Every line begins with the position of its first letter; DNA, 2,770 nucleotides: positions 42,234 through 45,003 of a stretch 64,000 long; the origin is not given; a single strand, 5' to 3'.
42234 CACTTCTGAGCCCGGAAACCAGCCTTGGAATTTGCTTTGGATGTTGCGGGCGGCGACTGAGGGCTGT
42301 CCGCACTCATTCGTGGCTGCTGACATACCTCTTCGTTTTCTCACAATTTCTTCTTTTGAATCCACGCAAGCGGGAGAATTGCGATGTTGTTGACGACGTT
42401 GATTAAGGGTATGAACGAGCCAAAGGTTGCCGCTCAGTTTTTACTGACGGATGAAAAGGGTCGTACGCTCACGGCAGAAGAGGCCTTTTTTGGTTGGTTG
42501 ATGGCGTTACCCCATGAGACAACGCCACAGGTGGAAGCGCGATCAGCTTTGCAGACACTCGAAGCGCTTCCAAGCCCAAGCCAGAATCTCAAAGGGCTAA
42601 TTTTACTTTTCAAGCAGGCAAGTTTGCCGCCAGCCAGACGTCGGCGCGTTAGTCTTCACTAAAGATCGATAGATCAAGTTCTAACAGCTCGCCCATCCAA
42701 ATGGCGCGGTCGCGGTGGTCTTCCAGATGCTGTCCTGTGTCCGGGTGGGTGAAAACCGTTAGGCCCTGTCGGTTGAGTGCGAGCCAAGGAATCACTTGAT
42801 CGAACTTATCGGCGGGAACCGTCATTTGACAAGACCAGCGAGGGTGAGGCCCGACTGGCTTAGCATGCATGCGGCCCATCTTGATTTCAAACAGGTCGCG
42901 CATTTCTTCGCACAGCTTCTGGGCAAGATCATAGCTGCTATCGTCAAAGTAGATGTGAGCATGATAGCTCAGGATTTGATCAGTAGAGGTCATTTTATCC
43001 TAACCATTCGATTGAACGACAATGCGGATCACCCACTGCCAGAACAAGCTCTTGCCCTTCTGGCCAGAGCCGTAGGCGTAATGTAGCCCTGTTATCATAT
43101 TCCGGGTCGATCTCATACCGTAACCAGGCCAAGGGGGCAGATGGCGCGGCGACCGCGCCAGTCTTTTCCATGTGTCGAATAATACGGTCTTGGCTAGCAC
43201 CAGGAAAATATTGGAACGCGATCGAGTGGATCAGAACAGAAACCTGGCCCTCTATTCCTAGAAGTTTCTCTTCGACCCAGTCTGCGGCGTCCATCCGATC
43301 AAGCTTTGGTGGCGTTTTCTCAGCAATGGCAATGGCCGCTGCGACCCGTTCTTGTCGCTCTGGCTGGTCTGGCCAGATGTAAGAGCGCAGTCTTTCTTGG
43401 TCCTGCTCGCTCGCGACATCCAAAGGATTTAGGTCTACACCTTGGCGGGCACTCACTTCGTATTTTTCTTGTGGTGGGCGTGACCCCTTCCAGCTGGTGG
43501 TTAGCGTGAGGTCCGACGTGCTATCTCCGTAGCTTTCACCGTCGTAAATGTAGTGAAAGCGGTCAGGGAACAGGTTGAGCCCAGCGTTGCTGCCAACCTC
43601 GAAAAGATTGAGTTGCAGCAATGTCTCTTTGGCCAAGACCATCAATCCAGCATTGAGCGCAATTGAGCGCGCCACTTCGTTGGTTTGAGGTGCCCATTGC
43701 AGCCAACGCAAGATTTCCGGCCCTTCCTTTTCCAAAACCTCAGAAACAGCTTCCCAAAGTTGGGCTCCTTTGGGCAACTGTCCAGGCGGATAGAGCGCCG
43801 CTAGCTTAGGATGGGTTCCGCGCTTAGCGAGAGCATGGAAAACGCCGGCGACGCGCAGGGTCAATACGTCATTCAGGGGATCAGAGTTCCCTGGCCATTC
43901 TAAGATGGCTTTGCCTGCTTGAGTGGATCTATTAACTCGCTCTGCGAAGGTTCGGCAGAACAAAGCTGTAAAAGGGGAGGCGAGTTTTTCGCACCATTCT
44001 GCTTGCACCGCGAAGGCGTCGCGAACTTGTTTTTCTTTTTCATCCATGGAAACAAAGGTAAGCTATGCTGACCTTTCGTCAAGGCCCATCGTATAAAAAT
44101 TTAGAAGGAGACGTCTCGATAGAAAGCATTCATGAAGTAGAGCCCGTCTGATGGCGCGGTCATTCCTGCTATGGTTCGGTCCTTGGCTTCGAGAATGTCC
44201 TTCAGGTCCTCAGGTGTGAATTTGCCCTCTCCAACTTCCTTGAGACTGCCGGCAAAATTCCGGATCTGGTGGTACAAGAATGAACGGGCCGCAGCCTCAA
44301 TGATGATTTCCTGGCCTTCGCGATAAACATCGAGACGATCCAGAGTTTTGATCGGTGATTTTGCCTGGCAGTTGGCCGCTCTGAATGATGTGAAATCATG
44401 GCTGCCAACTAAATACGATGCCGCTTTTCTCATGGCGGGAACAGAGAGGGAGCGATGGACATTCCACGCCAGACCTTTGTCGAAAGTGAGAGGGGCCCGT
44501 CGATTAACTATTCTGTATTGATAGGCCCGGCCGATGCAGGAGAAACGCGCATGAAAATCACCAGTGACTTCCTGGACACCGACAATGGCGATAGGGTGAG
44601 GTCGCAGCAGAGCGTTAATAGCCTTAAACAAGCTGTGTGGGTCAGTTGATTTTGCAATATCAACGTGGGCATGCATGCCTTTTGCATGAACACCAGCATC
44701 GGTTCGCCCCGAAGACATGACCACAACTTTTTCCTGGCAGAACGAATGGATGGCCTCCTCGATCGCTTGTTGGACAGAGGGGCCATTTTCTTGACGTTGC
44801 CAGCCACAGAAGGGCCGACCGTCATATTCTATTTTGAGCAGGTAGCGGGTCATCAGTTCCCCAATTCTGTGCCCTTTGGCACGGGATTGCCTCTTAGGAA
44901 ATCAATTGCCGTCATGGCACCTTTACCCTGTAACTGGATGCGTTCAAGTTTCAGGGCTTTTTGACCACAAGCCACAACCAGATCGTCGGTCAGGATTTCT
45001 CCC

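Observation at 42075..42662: Cobalamin riboswitch whose only downstream same-strand ORF is an unrecognisable 92-aa protein that converges on minus-strand genes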

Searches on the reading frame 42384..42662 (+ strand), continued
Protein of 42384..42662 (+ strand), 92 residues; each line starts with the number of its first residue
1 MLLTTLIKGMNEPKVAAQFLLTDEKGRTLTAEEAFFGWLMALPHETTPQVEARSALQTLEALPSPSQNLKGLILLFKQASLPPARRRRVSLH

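Call 79: fold_search(model_id=the predicted structure, library=pdb)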
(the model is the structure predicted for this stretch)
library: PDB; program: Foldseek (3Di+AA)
matches with E <= 10: 49; with E <= 0.001: 0
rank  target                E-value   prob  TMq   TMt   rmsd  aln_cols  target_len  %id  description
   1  6d8z_A                2.1e+00  0.06  0.22  0.09  13.5        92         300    9  Crystal Structure of the C-terminal Guanine Nucleotide Exchange Factor Module of Human Trio (released 2019-02-20)
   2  3bm3_B                3.1e+00  0.07  0.27  0.13  10.0        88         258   11  Restriction endonuclease PspGI-substrate DNA complex (released 2008-09-16)
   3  9ex7_C                3.3e+00  0.05  0.23  0.20   8.0        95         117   10  Cryo-EM structure of the E. coli BrxX methyltransferase in complex with Ocr (released 2025-03-05)
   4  3qb5_C                3.7e+00  0.10  0.34  0.18   9.2       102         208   12  Human C3PO complex in the presence of MnSO4 (released 2011-05-11)
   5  7p2y_d                3.7e+00  0.08  0.27  0.17   8.8        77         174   14  F1Fo-ATP synthase from Acinetobacter baumannii (state 1) (released 2022-02-02)
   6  6xxv_F                3.7e+00  0.05  0.24  0.22  12.5        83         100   17  Crystal Structure of a computationally designed Immunogen S2_1.2 in complex with its elicited antibody C57 (released 2020-04-22)
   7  6d8z_B                3.9e+00  0.03  0.22  0.09  13.3        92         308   13  Crystal Structure of the C-terminal Guanine Nucleotide Exchange Factor Module of Human Trio (released 2019-02-20)
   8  4hwh_A                4.1e+00  0.08  0.32  0.35  10.1        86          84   12  Crystal structure of ATBAG4 (released 2013-05-29)
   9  6d8z_C                4.6e+00  0.03  0.22  0.09  13.4        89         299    9  Crystal Structure of the C-terminal Guanine Nucleotide Exchange Factor Module of Human Trio (released 2019-02-20)
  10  9hcj_K0               5.5e+00  0.10  0.36  0.08   7.5        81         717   16  D. discoideum nuclear pore complex (released 2024-12-25)
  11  2rgv_A                5.5e+00  0.05  0.26  0.21   8.0        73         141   22  The crystal structure of PerR-Ox highlights 2-oxo-Histidine formation (released 2008-10-14)
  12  1key_A                6.2e+00  0.07  0.34  0.17   9.2       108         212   11  Crystal Structure of Mouse Testis/Brain RNA-binding Protein (TB-RBP) (released 2002-07-03)
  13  4wyv_C                6.2e+00  0.05  0.33  0.17  10.1       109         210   10  Crystal Structure of Human Translin in Open Conformation (released 2014-11-26)
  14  6dee                  6.2e+00  0.04  0.30  0.09  12.3       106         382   13  Crystal structure of the C-terminus of Homo sapiens SPIN90 (SH3-protein interacting with Nck), residues 306-722 (released 2018-10-24)
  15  8dqx_E                6.2e+00  0.04  0.25  0.10   9.6        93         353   13  Open state of RFC:PCNA bound to a 3' ss/dsDNA junction (released 2022-08-24)
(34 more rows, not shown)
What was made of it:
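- On Any described protein family, for the 92-aa product: Foldseek against PDB: best E 2.1, TM at most 0.37 (call 79).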

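Call 89: fold_search(model_id=the predicted structure, library=viral)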
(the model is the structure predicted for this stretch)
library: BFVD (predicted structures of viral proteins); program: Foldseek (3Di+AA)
matches with E <= 10: 105; with E <= 0.001: 0
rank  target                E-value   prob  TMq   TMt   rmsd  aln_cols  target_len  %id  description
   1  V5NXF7                8.1e-01  0.33  0.41  0.34   5.3        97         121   16  F-VP26 [Chelonid alphaherpesvirus 5]
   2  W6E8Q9                8.5e-01  0.54  0.40  0.50   5.7        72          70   17  Uncharacterized protein [Rhizobium phage vB_RglS_P106B]
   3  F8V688                1.3e+00  0.12  0.24  0.14   9.0        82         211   11  Transcription initiation factor TFIIB [Acanthamoeba polyphaga mimivirus]
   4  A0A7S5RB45            1.5e+00  0.08  0.23  0.20  11.5       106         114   11  (no name in the UniProt tables at hand)
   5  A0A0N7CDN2            1.6e+00  0.11  0.18  0.16  10.3        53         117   21  (no name in the UniProt tables at hand)
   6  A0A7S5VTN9            2.0e+00  0.12  0.26  0.25   8.5        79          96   15  (no name in the UniProt tables at hand)
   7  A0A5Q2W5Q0            2.0e+00  0.06  0.24  0.22  10.4       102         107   15  (no name in the UniProt tables at hand)
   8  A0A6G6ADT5            2.3e+00  0.12  0.32  0.11   8.5        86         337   19  Ankyrin repeat-containing protein [Borely moumouvirus]
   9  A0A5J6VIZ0            2.3e+00  0.10  0.30  0.27   8.9        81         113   16  Uncharacterized protein [Megaviridae environmental sample]
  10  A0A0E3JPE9            2.3e+00  0.09  0.30  0.23  13.2        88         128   17  (no name in the UniProt tables at hand)
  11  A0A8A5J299            2.6e+00  0.09  0.31  0.22  12.3       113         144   10  (no name in the UniProt tables at hand)
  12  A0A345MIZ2            2.9e+00  0.13  0.30  0.22   7.7        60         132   20  Uncharacterized protein [Gordonia phage Daredevil]
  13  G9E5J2                2.9e+00  0.10  0.33  0.13  11.7        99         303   13  (no name in the UniProt tables at hand)
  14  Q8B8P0                3.0e+00  0.11  0.35  0.15  10.9        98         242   11  Polyprotein (Fragment) [Bean yellow mosaic virus]
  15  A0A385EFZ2            3.2e+00  0.08  0.28  0.31  10.1        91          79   19  Uncharacterized protein [Caulobacter phage CcrSC]
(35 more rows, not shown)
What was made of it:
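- On Any described protein family, for the 92-aa product: Foldseek against BFVD: best E 0.8 (call 89).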

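Call 96: list_cluster_members(proteins=[P0124, P0006, P0125, P0002])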
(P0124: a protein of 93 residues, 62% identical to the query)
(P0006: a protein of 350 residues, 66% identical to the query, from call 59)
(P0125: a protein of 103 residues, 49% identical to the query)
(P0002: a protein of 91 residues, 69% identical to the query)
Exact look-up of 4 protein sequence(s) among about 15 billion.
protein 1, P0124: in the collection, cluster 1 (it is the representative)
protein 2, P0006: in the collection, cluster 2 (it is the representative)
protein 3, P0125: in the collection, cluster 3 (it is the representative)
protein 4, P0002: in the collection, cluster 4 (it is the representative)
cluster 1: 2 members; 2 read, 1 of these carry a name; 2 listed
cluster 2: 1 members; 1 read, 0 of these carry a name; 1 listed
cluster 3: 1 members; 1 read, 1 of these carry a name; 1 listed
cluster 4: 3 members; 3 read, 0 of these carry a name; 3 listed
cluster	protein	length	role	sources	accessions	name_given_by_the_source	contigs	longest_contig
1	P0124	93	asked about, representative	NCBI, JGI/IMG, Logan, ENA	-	-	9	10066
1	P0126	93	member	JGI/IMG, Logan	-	hypothetical protein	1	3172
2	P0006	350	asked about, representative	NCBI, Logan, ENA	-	-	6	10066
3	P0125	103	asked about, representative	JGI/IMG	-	hypothetical protein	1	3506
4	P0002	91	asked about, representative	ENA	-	-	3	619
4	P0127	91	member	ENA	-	-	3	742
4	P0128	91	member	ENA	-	-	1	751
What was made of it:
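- Tried and rejected: No organism names were available (call 96).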

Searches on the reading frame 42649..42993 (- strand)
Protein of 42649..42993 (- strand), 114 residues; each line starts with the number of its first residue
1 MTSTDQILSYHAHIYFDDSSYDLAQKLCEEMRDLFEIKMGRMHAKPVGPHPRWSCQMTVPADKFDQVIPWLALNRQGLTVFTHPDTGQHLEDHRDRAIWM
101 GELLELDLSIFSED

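Call 4: search_protein_families(library=pfam, proteins=[window:42649-42993:-], max_evalue=0.1)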
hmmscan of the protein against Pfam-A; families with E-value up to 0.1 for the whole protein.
window:42649-42993:- (114 aa): 1 family
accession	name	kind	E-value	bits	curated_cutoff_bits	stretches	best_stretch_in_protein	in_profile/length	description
PF08883.16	DOPA_dioxygen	-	9.4e-35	119.5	25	1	10-109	1-105/106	Dopa 4,5-dioxygenase family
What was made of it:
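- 42649..42993 (-): Context only: a convergent DOPA_dioxygen-family gene whose last 14 nt overlap the end of the small ORF. PF08883, E 9.4e-35 (call 4).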

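Call 5: search_protein_families(library=ncbifam, proteins=[window:42649-42993:-], max_evalue=0.1)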
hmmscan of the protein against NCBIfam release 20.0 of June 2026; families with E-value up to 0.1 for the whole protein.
window:42649-42993:- (114 aa): 1 family
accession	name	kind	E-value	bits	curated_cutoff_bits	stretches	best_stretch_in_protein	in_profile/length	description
NF007718.0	PRK10410.2-2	equivalog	0.054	13.7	148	1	12-53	35-77/118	nitrous oxide-stimulated promoter family protein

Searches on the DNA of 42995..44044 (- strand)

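Call 64: search_rna_families(sources=[L008, L009, L010, L011, L012], threshold=gathering)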
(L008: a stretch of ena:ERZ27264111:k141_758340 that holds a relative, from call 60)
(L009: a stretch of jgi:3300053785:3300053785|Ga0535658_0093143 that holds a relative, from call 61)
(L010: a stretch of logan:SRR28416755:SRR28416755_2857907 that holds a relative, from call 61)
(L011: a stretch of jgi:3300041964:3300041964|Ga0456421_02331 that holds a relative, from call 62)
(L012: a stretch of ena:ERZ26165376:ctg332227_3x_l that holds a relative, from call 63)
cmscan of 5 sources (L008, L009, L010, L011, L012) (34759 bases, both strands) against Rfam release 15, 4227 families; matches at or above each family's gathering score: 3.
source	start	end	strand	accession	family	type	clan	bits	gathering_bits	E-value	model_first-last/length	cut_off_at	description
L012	2283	2625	-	RF01849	alpha_tmRNA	Gene;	CL00001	142.4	50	3.6e-39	1-355/355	no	Alphaproteobacteria transfer-messenger RNA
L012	2325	2568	-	RF04321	tmRNA_permuted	Gene;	-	132.1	47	6.8e-26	1-213/213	no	permuted transfer-messenger RNA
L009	2812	3007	-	RF00174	Cobalamin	Cis-reg; riboswitch;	CL00101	107.7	31.5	2.8e-26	1-189/189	no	Cobalamin riboswitch aptamer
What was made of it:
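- L009, 107.7 bits (call 64).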

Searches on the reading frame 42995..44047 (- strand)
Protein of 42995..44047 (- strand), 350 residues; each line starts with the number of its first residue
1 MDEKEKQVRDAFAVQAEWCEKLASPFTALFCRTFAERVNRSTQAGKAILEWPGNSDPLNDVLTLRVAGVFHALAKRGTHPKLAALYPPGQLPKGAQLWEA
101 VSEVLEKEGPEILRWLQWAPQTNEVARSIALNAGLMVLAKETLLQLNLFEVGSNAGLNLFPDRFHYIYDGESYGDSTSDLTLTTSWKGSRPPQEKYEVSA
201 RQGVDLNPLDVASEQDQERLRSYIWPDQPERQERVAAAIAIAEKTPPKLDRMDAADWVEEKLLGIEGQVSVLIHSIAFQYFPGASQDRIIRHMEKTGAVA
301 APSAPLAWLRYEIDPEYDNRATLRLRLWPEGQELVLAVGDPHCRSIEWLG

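Call 4: search_protein_families(library=pfam, proteins=[window:42995-44047:-], max_evalue=0.1)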
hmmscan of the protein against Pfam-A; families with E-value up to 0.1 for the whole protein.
window:42995-44047:- (350 aa): 1 family
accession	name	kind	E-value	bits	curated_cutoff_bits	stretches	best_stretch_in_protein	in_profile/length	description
PF10094.14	DUF2332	-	3.4e-96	323.1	25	1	9-348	1-334/334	Uncharacterized protein conserved in bacteria (DUF2332)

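Call 5: search_protein_families(library=ncbifam, proteins=[window:42995-44047:-], max_evalue=0.1)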
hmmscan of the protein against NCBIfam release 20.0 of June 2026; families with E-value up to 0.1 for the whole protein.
window:42995-44047:- (350 aa): 0 families

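Call 59: find_homologous_proteins(query=window:42995-44044:-, max_evalue=1e-30)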
Query window:42995-44044:- (349 aa): 956 proteins with E <= 1e-30 among 6350 candidates; the best 120 are listed.
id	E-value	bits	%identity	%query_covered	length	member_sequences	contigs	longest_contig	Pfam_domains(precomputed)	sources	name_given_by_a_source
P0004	3.3e-233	791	99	100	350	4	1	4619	PF10094.15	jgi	jgi:hypothetical protein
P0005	4.3e-176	603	75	100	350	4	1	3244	PF10094.15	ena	-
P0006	1.2e-152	526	66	100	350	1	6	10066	PF10094.15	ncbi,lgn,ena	-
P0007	1.1e-127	444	59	100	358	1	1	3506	PF10094.15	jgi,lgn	jgi:hypothetical protein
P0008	8.4e-110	385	52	96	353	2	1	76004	PF10094.15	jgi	jgi:hypothetical protein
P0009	5.2e-108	379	49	99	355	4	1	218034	PF10094.15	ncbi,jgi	jgi:hypothetical protein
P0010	1.1e-106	375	50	100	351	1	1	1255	PF10094.15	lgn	-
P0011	2.0e-106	374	51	100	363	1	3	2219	PF10094.15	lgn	-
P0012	1.3e-105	371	52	99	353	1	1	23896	PF10094.15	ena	-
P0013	8.4e-105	369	50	99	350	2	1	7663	PF10094.15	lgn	-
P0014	2.6e-104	367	51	99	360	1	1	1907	PF10094.15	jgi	jgi:hypothetical protein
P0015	5.6e-104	366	47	99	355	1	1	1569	PF10094.15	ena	-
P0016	2.3e-103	364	50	99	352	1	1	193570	PF10094.15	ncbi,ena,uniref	ncbi:DUF2332 domain-containing protein [uncultured Enterovirga sp.]|uniref:DUF2332 domain-containing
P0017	1.3e-102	362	50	99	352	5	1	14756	PF10094.15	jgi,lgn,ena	-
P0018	1.6e-102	361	48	99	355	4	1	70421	PF10094.15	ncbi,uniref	ncbi:DUF2332 domain-containing protein [Enterovirga sp. CN4-39]|uniref:DUF2332 domain-containing pro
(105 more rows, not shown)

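Call 60: find_encoding_contigs(protein=P0005, flank=5000, max_places=2)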
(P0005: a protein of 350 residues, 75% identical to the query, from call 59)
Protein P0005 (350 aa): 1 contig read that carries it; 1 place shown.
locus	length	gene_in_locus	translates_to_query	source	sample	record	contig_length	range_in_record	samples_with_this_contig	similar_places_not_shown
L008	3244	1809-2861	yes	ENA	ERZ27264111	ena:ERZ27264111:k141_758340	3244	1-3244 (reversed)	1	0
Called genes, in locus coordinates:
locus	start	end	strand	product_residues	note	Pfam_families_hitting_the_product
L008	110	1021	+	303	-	PF00551:Formyl_trans_N, PF02911:Formyl_trans_C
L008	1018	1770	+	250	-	PF01416:PseudoU_synth_1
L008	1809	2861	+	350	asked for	PF10094:DUF2332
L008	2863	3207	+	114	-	PF08883:DOPA_dioxygen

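Call 61: find_encoding_contigs(protein=P0007, flank=5000, max_places=2)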
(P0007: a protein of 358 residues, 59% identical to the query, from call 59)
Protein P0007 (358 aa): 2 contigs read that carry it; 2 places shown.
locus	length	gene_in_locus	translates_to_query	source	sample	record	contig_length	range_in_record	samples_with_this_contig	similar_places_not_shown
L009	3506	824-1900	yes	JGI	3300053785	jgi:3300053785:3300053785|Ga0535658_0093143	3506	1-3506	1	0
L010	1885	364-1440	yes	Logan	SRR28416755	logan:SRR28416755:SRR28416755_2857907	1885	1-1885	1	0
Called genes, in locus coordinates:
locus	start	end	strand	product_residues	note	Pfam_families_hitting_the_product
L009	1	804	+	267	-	?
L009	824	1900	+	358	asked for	PF10094:DUF2332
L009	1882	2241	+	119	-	PF08883:DOPA_dioxygen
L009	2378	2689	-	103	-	-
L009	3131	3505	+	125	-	?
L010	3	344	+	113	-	?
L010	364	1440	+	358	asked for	PF10094:DUF2332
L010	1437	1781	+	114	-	PF08883:DOPA_dioxygen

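Call 62: find_encoding_contigs(protein=P0008, flank=6000, max_places=2)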
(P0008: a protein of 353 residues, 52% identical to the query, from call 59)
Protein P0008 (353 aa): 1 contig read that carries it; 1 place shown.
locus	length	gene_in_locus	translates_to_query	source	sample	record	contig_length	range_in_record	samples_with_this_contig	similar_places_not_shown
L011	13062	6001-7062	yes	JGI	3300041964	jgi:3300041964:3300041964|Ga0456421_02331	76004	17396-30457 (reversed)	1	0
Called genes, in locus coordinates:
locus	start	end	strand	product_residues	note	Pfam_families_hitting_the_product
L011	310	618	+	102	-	-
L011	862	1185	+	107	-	PF01895:PhoU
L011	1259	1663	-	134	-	-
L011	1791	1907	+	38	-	PF00486:Trans_reg_C (weak)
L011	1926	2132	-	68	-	PF07750:GcrA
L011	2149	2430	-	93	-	PF07750:GcrA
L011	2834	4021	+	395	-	PF00202:Aminotran_3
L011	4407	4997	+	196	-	PF02729:OTCace_N (weak), PF00185:OTCace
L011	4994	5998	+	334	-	PF01430:HSP33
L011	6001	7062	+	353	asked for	PF10094:DUF2332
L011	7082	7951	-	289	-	PF01546:Peptidase_M20, PF07687:M20_dimer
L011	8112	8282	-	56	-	-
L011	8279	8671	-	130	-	PF04379:DUF525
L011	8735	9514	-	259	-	PF00005:ABC_tran, PF16326:ABC_tran_CTD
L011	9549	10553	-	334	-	PF00005:ABC_tran, PF13555:AAA_29 (faint), PF02463:SMC_N (faint), PF13401:AAA_22 (faint), PF13476:AAA_23 (faint), PF13304:AAA_21 (faint), PF00005:ABC_tran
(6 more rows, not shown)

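Call 63: find_encoding_contigs(protein=P0012, flank=6000, max_places=2)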
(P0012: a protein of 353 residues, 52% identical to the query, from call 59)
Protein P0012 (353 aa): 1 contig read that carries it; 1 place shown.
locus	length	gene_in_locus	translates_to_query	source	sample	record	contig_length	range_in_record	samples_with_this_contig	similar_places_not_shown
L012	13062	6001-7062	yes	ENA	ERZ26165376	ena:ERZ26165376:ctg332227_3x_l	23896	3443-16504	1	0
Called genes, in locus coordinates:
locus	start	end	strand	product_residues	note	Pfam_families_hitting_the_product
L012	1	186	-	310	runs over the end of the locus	PF00072:Response_reg, PF04397:LytTR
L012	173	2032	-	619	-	PF00664:ABC_membrane, PF00005:ABC_tran, PF02463:SMC_N (faint)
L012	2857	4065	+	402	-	PF00202:Aminotran_3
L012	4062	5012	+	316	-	PF02729:OTCace_N, PF00185:OTCace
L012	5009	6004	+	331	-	PF01430:HSP33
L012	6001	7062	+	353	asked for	PF10094:DUF2332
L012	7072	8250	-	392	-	PF01546:Peptidase_M20, PF07687:M20_dimer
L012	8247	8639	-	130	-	PF04379:DUF525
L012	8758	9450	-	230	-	PF00005:ABC_tran, PF16326:ABC_tran_CTD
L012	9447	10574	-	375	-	PF00005:ABC_tran, PF13191:AAA_16 (faint), PF13555:AAA_29 (faint), PF13604:AAA_30 (faint), PF01926:MMR_HSR1 (faint), PF02463:SMC_N (faint), PF13304:AAA_21 (faint), PF00005:ABC_tran, +2 more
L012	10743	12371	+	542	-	PF01019:G_glu_transpept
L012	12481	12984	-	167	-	PF00583:Acetyltransf_1, PF13508:Acetyltransf_7, PF08445:FR47 (faint), PF13673:Acetyltransf_10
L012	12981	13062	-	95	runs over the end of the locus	PF08681:TacA1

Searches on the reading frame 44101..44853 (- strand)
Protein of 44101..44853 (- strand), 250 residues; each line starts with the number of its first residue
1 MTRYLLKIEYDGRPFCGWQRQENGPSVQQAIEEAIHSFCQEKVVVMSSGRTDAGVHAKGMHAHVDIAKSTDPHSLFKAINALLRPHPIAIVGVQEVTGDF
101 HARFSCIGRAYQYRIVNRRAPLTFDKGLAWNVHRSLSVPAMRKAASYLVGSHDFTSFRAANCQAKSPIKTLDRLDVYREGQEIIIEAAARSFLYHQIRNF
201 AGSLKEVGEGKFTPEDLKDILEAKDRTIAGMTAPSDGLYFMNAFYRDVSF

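Call 87: search_protein_families(library=ncbifam, proteins=[window:44101-44853:-], max_evalue=0.001)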
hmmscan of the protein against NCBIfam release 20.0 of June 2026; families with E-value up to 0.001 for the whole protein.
window:44101-44853:- (250 aa): 2 families
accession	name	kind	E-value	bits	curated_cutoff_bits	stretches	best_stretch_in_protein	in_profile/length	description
TIGR00071.1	hisT_truA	equivalog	1e-56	192.2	142.85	1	5-239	4-227/228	tRNA pseudouridine(38-40) synthase TruA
NF000622.1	PRK00021.3-3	equivalog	5.2e-22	78.6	308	1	7-250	4-232/265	tRNA pseudouridine(38-40) synthase TruA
